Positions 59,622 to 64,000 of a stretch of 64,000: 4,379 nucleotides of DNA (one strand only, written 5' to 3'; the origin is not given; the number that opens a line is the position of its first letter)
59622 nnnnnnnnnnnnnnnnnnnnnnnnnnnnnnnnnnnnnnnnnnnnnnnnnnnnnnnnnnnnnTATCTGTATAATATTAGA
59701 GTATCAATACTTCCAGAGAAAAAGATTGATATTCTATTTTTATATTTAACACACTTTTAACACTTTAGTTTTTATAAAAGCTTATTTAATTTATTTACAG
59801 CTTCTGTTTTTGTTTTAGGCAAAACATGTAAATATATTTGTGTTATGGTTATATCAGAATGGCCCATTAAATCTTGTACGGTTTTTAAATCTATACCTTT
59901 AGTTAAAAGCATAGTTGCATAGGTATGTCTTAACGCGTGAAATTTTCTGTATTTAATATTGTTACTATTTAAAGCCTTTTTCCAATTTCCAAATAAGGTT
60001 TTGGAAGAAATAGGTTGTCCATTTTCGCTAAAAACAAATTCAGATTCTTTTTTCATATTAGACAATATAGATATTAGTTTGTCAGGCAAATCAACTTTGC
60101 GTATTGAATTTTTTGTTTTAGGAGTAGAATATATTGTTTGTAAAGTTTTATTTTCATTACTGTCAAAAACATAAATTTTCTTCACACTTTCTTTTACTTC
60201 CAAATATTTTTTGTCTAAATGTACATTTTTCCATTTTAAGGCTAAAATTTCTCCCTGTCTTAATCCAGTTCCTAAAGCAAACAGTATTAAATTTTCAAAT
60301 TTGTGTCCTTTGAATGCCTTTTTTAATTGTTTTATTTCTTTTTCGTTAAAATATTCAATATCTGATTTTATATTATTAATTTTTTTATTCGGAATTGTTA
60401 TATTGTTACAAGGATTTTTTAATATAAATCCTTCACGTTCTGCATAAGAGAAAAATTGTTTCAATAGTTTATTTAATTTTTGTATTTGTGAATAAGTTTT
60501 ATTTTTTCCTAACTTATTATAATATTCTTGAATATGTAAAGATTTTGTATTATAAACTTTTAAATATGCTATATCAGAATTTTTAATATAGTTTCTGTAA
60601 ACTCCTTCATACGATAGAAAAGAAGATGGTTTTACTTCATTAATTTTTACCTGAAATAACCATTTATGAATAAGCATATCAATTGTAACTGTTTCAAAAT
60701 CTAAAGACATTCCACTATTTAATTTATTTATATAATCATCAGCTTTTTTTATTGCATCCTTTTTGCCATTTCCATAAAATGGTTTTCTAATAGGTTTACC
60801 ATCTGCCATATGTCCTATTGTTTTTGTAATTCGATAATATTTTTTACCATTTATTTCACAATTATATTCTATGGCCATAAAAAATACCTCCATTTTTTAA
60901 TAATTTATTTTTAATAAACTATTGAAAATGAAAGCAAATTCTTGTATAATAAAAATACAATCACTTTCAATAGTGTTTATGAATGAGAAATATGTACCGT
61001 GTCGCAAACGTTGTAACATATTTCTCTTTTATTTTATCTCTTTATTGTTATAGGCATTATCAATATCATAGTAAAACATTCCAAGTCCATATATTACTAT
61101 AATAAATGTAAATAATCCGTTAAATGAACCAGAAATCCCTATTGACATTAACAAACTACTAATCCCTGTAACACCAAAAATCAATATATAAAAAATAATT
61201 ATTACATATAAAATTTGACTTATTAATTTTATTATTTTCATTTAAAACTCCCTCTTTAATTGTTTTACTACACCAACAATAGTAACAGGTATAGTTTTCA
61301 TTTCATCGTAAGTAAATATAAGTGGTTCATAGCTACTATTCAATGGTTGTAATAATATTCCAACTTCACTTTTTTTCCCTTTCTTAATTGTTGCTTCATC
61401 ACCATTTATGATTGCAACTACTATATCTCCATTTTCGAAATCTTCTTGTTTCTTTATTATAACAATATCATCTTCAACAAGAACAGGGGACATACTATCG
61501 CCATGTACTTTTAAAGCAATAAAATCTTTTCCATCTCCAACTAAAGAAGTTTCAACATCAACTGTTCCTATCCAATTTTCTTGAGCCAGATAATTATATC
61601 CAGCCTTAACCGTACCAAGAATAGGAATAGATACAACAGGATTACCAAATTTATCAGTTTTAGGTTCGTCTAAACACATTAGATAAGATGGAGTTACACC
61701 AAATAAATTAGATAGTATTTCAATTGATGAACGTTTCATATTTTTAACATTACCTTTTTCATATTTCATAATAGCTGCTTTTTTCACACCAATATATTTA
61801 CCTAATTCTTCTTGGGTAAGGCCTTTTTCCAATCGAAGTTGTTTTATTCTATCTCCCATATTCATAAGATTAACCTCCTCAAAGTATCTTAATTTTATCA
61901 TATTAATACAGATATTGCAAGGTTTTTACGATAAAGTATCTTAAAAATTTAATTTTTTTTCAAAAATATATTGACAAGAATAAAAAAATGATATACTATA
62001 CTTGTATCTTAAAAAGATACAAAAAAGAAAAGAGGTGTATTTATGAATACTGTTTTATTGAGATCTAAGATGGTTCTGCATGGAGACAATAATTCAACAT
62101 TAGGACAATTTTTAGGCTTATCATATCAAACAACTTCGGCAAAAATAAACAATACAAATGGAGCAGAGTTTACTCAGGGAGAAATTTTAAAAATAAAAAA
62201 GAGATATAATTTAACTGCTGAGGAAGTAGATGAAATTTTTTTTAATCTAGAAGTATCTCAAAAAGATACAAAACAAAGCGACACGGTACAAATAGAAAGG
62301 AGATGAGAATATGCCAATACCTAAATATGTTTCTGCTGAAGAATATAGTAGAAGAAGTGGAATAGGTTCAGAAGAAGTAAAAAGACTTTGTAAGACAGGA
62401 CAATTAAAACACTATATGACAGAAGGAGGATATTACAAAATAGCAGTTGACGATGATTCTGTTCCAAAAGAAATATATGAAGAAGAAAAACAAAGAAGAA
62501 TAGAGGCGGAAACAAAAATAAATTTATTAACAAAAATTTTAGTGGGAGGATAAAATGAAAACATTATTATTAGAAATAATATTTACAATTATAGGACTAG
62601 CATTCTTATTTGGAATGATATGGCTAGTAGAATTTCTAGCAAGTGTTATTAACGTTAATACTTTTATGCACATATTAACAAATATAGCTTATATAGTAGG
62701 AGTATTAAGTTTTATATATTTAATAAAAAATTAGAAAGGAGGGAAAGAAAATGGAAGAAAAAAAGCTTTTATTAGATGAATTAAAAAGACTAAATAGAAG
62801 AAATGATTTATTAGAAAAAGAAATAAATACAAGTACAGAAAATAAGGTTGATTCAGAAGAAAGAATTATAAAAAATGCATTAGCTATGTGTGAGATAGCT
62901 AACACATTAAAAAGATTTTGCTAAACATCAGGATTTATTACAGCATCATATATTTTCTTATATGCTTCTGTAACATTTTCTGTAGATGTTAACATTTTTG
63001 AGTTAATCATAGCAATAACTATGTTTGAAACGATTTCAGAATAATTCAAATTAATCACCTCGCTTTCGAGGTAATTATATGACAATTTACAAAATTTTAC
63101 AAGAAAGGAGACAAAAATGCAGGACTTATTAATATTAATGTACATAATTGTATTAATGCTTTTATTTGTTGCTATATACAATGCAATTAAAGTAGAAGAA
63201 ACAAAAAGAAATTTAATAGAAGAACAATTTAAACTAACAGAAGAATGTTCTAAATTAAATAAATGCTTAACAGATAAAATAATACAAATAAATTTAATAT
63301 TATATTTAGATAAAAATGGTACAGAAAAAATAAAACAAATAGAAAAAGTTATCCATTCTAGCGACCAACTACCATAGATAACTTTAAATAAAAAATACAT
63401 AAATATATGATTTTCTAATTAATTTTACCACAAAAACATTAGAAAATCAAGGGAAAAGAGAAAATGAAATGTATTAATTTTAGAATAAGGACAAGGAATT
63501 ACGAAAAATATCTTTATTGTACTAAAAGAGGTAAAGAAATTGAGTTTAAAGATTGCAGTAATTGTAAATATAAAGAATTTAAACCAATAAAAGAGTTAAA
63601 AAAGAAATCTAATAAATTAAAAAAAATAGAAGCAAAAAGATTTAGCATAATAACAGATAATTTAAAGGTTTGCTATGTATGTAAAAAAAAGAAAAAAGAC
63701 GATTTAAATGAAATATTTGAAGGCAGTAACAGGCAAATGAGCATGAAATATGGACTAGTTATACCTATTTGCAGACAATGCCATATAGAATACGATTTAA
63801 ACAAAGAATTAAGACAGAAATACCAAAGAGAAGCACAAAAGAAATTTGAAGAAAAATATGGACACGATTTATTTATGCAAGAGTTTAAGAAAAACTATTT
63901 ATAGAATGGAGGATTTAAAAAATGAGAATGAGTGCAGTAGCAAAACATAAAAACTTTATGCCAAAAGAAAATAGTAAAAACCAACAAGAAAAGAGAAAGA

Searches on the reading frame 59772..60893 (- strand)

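Call 7: search_protein_families(library=pfam, proteins=[window:59772-60893:-])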
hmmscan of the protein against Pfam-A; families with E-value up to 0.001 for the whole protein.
window:59772-60893:- (373 aa): 2 families
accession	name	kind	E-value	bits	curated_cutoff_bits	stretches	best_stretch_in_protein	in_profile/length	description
PF00589.27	Phage_integrase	-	4.1e-31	108.5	27.1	1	182-358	3-169/172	Phage integrase family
PF14659.12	Phage_int_SAM_3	-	0.00065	20.3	22.6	1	75-128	6-57/58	Phage integrase, N-terminal SAM-like domain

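Call 51: search_protein_families(library=ncbifam, proteins=[window:59772-60893:-], max_evalue=0.001)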
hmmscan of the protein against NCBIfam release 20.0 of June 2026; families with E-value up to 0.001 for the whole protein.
window:59772-60893:- (373 aa): 12 families
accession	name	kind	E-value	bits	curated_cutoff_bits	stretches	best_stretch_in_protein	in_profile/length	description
NF040815.2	recomb_XerA_Arch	equivalog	9.2e-29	100.8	220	1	96-359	21-256/263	site-specific tyrosine recombinase/integron integrase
TIGR02225.1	recomb_XerD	equivalog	3.8e-26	92.1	329.6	1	90-365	16-282/290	site-specific tyrosine recombinase XerD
NF001399.0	PRK00283.1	subfamily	1.8e-25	89.8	279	1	90-364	25-290/300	tyrosine recombinase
TIGR02224.1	recomb_XerC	equivalog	3.4e-25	89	335.15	1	112-360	40-280/295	tyrosine recombinase XerC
TIGR02249.1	integrase_gron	subfamily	3.4e-18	66.1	265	1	298-369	240-312/315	integron integrase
NF002331.0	PRK01287.1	subfamily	1.9e-16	60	371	2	281-357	235-312/365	site-specific tyrosine recombinase XerC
NF011946.0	PRK15417.1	equivalog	2.3e-13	50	435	1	299-367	256-325/337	integron integrase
NF003462.0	PRK05084.1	equivalog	7.1e-13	48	267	1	187-371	183-358/360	tyrosine recombinase XerS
NF002685.0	PRK02436.1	equivalog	2.7e-08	34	178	1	259-347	149-236/245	site-specific tyrosine recombinase XerD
NF007370.0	PRK09870.1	subfamily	1.3e-07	31.4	221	1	180-354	11-176/200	tyrosine-type DNA invertase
NF040693.1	recomb_GmtY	equivalog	8.5e-07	28.6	340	1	290-356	360-431/441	gamma-mobile-trio recombinase GmtY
NF007371.0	PRK09871.1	subfamily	3.9e-05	23.3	222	1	187-354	12-171/198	tyrosine-type DNA invertase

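Call 57: search_protein_families(library=phrogs, proteins=[window:59772-60893:-], max_evalue=0.001)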
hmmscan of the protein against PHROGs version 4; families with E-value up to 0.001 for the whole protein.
window:59772-60893:- (373 aa): 9 families
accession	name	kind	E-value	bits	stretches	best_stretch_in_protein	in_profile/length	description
phrog_1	-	integration and excision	5.9e-76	258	1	14-373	116-451/611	integrase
phrog_216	-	integration and excision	7.1e-45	154.4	1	134-371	12-238/301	integrase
phrog_7685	-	integration and excision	9.7e-22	78.7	1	254-372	118-238/240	integrase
phrog_7269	-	integration and excision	1.3e-07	32.4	1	319-367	31-79/89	integrase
phrog_35951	-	unknown function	1.4e-07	32.9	1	303-370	8-75/97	-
phrog_25190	-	integration and excision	2.8e-05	25.4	1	269-370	5-102/109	integrase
phrog_7244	-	integration and excision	2.8e-05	24.5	1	115-232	117-231/263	integrase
phrog_23271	-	unknown function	4.2e-05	24.4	1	319-357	12-50/67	-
phrog_37709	-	unknown function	0.00059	20.8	0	143-230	27-108/116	-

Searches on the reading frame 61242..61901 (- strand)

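Call 7: search_protein_families(library=pfam, proteins=[window:61242-61901:-])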
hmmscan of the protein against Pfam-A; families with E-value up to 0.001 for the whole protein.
window:61242-61901:- (219 aa): 5 families
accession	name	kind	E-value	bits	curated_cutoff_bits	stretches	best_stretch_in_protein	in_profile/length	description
PF00717.28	Peptidase_S24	-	6e-26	90.9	23.3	1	93-204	1-112/116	Peptidase S24-like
PF01381.28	HTH_3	-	2.6e-11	43.8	23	1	19-74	1-55/55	Helix-turn-helix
PF13560.12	HTH_31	-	1.2e-07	32.3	27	1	15-71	2-58/64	Helix-turn-helix domain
PF12844.13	HTH_19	-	1.9e-07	31.3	30.2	1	16-75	1-59/64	Helix-turn-helix domain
PF13443.12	HTH_26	-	3.8e-05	24.3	22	1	18-72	1-55/63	Cro/C1-type HTH DNA-binding domain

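Call 57: search_protein_families(library=phrogs, proteins=[window:61242-61901:-], max_evalue=0.001)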
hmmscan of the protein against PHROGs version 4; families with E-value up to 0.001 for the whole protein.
window:61242-61901:- (219 aa): 22 families
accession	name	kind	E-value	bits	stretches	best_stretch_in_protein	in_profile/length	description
phrog_4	-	transcription regulation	4.5e-43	148.7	1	13-215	135-335/400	transcriptional repressor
phrog_8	-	transcription regulation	3.6e-19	70.4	1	11-83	73-144/346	transcriptional regulator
phrog_2967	-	transcription regulation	1.3e-14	55.3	1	13-86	9-78/225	transcriptional regulator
phrog_811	-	DNA, RNA and nucleotide metabolism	9.5e-14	52.1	1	95-214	16-130/140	UmuD-like protein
phrog_3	-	transcription regulation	1.1e-12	49.5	1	9-89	83-161/430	transcriptional repressor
phrog_6201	-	transcription regulation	7.2e-11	43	1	127-212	28-111/121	CI-like repressor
phrog_8558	-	unknown function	2.6e-10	41.6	1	127-214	20-106/114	-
phrog_2439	-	transcription regulation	7.8e-09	35.9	1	14-80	7-72/367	transcriptional regulator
phrog_2328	-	transcription regulation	4.5e-07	30.7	1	14-82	15-82/128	transcriptional repressor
phrog_5823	-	transcription regulation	6.1e-07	29.9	1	13-82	5-74/404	transcriptional regulator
phrog_1373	-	transcription regulation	5.8e-06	27.4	1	14-52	63-101/166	transcriptional regulator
phrog_1994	-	DNA, RNA and nucleotide metabolism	9.1e-06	26.7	1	17-81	2-65/170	DNA binding protein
phrog_37093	-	transcription regulation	9.6e-06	26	1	16-42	7-33/42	transcriptional regulator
phrog_7950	-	transcription regulation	1.1e-05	26.4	1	10-60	3-52/68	transcriptional repressor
phrog_4836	-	transcription regulation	4.1e-05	24.2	1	13-76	74-136/194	CII-like regulator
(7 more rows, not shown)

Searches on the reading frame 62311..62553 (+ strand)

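Call 57: search_protein_families(library=phrogs, proteins=[window:62311-62553:+], max_evalue=0.001)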
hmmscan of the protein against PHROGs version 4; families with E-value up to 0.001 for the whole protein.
window:62311-62553:+ (80 aa): 1 family
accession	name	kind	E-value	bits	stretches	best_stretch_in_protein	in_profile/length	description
phrog_575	-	integration and excision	5e-06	27.5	1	5-39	12-46/71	Cox-like excisionase and repressor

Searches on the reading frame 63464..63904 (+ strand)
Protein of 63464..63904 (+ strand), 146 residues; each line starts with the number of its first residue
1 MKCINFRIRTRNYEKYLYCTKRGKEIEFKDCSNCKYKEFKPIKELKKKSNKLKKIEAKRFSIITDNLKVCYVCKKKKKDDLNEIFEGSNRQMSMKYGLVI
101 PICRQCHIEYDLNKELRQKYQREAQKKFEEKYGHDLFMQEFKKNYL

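Call 57: search_protein_families(library=phrogs, proteins=[window:63464-63904:+], max_evalue=0.001)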
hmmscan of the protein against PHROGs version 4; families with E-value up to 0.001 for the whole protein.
window:63464-63904:+ (146 aa): 3 families
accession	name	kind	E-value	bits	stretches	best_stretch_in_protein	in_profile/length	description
phrog_7566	-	unknown function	9.5e-18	65.2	1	60-146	5-96/96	-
phrog_1588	-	unknown function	0.0001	23.1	1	51-138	22-105/132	-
phrog_29930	-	unknown function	0.00027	22.1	1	112-146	8-42/44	-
